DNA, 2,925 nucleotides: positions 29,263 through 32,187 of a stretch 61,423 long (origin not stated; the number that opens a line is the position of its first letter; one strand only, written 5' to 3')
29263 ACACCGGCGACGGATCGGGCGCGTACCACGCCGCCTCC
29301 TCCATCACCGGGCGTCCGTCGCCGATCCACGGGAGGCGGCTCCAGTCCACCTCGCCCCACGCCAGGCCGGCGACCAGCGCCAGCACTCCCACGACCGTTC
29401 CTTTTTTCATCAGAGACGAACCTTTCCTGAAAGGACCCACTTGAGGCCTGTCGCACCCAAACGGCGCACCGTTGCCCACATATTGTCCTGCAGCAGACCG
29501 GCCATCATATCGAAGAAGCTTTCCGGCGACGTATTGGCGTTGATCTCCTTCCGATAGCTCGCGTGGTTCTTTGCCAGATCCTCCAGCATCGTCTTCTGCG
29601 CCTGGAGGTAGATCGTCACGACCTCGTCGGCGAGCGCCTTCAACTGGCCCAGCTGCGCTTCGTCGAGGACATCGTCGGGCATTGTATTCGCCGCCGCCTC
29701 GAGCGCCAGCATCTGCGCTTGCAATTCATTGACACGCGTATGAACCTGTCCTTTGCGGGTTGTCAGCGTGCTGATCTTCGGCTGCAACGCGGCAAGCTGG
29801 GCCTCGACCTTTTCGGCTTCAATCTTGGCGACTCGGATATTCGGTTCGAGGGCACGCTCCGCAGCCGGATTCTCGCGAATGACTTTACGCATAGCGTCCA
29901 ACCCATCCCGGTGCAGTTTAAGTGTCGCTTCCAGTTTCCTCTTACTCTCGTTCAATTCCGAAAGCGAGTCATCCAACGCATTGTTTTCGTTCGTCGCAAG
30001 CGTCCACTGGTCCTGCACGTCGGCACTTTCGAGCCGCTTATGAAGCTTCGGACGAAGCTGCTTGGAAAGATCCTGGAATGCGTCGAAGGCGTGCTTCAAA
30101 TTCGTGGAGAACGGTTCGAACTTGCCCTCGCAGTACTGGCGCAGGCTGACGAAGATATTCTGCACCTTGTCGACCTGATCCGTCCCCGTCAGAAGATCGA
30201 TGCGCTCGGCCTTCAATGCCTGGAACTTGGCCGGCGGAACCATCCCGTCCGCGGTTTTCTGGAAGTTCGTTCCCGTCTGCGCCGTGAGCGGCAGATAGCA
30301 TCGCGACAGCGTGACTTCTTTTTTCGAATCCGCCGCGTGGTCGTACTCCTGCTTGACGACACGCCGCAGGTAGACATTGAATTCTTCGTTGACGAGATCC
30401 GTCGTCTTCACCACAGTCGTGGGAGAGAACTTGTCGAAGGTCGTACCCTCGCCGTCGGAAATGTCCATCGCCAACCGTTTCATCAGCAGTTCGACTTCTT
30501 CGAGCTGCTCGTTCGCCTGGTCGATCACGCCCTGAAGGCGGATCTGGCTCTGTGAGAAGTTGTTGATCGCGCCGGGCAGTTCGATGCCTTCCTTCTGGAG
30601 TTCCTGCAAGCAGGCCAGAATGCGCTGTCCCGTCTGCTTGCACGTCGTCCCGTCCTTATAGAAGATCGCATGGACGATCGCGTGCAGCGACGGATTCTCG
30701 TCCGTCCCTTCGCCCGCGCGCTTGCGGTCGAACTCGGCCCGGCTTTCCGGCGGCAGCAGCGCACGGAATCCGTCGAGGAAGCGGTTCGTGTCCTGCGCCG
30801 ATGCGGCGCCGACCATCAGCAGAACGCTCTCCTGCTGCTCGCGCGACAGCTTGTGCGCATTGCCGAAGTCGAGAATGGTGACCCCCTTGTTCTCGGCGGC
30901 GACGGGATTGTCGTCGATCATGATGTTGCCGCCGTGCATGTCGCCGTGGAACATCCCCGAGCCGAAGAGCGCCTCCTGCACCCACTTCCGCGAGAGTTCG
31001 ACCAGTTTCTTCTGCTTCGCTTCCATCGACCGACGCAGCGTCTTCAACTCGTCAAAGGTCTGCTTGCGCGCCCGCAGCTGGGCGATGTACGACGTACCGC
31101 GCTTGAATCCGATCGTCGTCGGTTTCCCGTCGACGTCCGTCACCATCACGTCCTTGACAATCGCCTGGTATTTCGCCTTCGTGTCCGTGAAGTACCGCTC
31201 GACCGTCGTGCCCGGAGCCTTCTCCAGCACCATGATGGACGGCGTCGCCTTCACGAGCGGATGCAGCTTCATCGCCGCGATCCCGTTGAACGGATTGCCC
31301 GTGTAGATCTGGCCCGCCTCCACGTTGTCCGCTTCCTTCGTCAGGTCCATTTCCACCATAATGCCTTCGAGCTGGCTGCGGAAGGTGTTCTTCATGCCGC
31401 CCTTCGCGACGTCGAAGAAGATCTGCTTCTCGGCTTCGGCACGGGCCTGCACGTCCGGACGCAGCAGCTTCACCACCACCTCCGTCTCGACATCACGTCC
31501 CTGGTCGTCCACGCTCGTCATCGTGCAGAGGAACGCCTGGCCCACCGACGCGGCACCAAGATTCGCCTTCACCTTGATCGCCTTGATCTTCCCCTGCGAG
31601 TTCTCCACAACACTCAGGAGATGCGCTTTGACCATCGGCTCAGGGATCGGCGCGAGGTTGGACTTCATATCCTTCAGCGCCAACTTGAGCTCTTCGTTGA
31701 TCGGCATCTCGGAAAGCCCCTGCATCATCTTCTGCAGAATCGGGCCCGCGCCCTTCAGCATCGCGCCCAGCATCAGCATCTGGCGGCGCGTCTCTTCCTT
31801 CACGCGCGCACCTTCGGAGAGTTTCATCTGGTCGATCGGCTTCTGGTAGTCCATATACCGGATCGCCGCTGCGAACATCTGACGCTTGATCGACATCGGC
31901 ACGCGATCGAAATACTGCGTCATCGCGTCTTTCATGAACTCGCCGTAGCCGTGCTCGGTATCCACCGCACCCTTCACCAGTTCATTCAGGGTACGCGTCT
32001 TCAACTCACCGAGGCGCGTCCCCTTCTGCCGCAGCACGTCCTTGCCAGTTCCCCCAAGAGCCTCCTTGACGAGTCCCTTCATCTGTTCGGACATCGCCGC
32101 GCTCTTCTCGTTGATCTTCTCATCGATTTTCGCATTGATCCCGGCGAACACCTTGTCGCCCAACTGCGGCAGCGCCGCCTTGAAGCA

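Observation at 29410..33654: Giant 1414-aa cytoplasmic coiled-coil protein built around an intact ABC1/UbiB-type atypical kinase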

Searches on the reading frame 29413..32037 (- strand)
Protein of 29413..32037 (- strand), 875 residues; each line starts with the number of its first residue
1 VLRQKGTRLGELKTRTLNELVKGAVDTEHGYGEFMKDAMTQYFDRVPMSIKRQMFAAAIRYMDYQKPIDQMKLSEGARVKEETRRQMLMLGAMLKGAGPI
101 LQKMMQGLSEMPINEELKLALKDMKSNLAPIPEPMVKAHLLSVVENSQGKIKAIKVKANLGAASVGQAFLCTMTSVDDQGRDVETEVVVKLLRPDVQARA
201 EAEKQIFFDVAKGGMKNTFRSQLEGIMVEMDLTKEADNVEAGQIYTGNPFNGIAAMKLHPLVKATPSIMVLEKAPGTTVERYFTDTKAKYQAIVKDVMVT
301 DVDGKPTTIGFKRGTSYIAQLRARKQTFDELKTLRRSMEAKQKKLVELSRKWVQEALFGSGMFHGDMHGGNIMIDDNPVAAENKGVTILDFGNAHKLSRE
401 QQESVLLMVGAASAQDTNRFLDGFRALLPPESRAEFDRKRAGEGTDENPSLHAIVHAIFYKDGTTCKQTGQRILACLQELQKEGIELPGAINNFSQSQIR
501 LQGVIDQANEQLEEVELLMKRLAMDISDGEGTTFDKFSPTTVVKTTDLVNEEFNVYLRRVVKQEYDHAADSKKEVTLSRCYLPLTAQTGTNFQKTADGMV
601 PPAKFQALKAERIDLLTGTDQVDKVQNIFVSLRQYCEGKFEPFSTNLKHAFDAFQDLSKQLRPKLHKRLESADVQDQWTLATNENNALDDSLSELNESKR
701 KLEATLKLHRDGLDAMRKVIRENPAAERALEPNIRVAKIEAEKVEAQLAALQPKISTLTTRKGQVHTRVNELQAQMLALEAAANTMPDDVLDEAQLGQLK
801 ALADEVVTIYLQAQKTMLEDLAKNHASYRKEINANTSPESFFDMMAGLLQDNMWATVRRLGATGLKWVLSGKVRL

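Call 74: predict_structure(alignment_id=A4)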
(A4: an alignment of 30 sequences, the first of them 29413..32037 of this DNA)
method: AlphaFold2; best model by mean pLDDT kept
length: 875 residues; sequences in the alignment: 30
mean_pLDDT: 84.3   pTM: 0.77
mean pLDDT of the five models: 84.3, 84.2, 82.0, 81.8, 81.1
residues with pLDDT >= 90: 388; 70-90: 379; 50-70: 68; < 50: 40
segments of 3 or more residues with pLDDT < 50: 1-5, 527-543, 573-584, 873-875
pLDDT, mean of each block of 10 residues (from residue 1): 52 76 64 83 86 86 77 78 83 88 76 64 78 92 89 93 88 91 94 90 90 84 86 94 84 91 92 93 94 88 72 78 91 94 94 93 91 89 89 91 90 86 91 88 74 91 79 88 87 89 92 91 61 40 60 67 60 43 59 87 91 88 86 86 93 96 95 89 88 94 96 95 93 91 94 94 95 96 94 95 96 91 87 84 83 76 54 44
secondary structure, 60 per line:
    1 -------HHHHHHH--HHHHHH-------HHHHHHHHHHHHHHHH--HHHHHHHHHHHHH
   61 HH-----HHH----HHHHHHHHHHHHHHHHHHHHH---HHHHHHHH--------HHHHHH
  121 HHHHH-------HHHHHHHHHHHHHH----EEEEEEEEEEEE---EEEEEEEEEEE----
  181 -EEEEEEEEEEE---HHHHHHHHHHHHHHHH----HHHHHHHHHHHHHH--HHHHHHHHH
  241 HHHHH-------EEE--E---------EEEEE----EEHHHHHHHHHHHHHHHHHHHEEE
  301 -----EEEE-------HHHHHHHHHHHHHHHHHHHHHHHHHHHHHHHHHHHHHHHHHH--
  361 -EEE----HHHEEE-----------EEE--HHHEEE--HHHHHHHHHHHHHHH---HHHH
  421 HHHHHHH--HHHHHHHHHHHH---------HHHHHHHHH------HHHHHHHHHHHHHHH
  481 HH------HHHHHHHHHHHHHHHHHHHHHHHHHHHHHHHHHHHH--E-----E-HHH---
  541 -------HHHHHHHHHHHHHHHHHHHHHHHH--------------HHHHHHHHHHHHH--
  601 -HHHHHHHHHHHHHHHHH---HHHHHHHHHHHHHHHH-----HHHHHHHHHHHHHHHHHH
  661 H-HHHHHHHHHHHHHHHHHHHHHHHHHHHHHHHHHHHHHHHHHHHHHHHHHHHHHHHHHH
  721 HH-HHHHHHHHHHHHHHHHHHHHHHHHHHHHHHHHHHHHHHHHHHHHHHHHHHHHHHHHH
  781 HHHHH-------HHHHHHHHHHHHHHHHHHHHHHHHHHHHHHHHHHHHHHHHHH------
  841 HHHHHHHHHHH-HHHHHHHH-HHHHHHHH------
elements in order (helices of 4 or more, strands of 3 or more residues): H8-14 H17-22 H30-45 H48-62 H75-95 H99-106 H115-125 H133-146 E151-162 E166-176 E182-192 H196-211 H216-229 H232-245 E253-255 E268-272 H279-297 E298-300 E306-309 H317-358 E362-364 E372-374 E386-388 E394-396 H399-413 H417-427 H430-441 H451-459 H466-482 H489-524 H548-571 H586-598 H602-618 H622-637 H643-661 H663-722 H724-785 H793-834 H841-851 H853-860 H862-869

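Call 77: fold_search(model_id=the predicted structure, library=pdb)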
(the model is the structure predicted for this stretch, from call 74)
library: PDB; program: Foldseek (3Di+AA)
matches with E <= 10: 1172; with E <= 0.001: 225
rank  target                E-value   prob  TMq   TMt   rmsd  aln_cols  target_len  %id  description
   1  7udp                  4.0e-11  1.00  0.29  0.61   9.6       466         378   14  Crystal structure of COQ8A-CA157 inhibitor complex in space group C2 (released 2023-01-18)
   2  7udq_B                1.4e-10  1.00  0.26  0.54  12.7       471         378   14  Crystal structure of COQ8A-CA157 inhibitor complex in space group P1 (released 2023-01-18)
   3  7udq_A                8.4e-10  1.00  0.27  0.57  10.8       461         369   13  Crystal structure of COQ8A-CA157 inhibitor complex in space group P1 (released 2023-01-18)
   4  5i35                  2.0e-09  1.00  0.27  0.57  11.9       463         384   14  Structure of the Human mitochondrial kinase COQ8A R611K with AMPPNP (Cerebellar Ataxia and Ubiquinone Deficiency Through (released 2016-08-17)
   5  7cz2                  7.5e-07  1.00  0.21  0.51  12.3       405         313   17  The complex structure of MSMEG_1954-ADP from Mycobacterium smegmatis (released 2021-12-08)
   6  8pqc_A                5.0e-06  1.00  0.14  0.37  13.4       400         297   10  c-KIT kinase domain in complex with avapritinib derivative 9 (released 2023-12-27)
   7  5yk2                  5.9e-06  1.00  0.20  0.42   9.7       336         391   15  The complex structure of Rv3197-erythromycin from Mycobacterium tuberculosis (released 2018-02-07)
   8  4j99_A                7.9e-06  1.00  0.13  0.35  13.8       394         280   13  Crystal Structure of FGF Receptor 2 (FGFR2) Kinase Domain Harboring the Gain-of-Function K659T Mutation. (released 2013-08-07)
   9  2pwl_A                8.3e-06  1.00  0.14  0.37  14.5       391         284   15  Crystal Structure of FGF Receptor 2 (FGFR2) Kinase Domain Harboring the Pathogenic N549H Mutation Responsible for Crou (released 2007-09-25)
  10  6agx_B                9.4e-06  1.00  0.13  0.31  15.4       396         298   13  The cocrystal structure of FGFR2 bound with compound 14 harboring 5H-pyrrolo[2,3-b]pyrazine scaffold (released 2019-08-21)
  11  7ju5_A                1.2e-05  1.00  0.14  0.34  14.0       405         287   12  Structure of RET protein tyrosine kinase in complex with pralsetinib (released 2020-11-11)
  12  8pq9_C                1.2e-05  1.00  0.14  0.35  14.0       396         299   11  c-KIT kinase domain in complex with avapritinib (released 2023-12-27)
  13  6agx_A                1.3e-05  1.00  0.14  0.35  15.0       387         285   15  The cocrystal structure of FGFR2 bound with compound 14 harboring 5H-pyrrolo[2,3-b]pyrazine scaffold (released 2019-08-21)
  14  6agx_C                1.3e-05  1.00  0.13  0.33  14.8       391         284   12  The cocrystal structure of FGFR2 bound with compound 14 harboring 5H-pyrrolo[2,3-b]pyrazine scaffold (released 2019-08-21)
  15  6ne7                  1.7e-05  1.00  0.14  0.35  13.8       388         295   11  Structure of G810A mutant of RET protein tyrosine kinase domain. (released 2019-06-05)
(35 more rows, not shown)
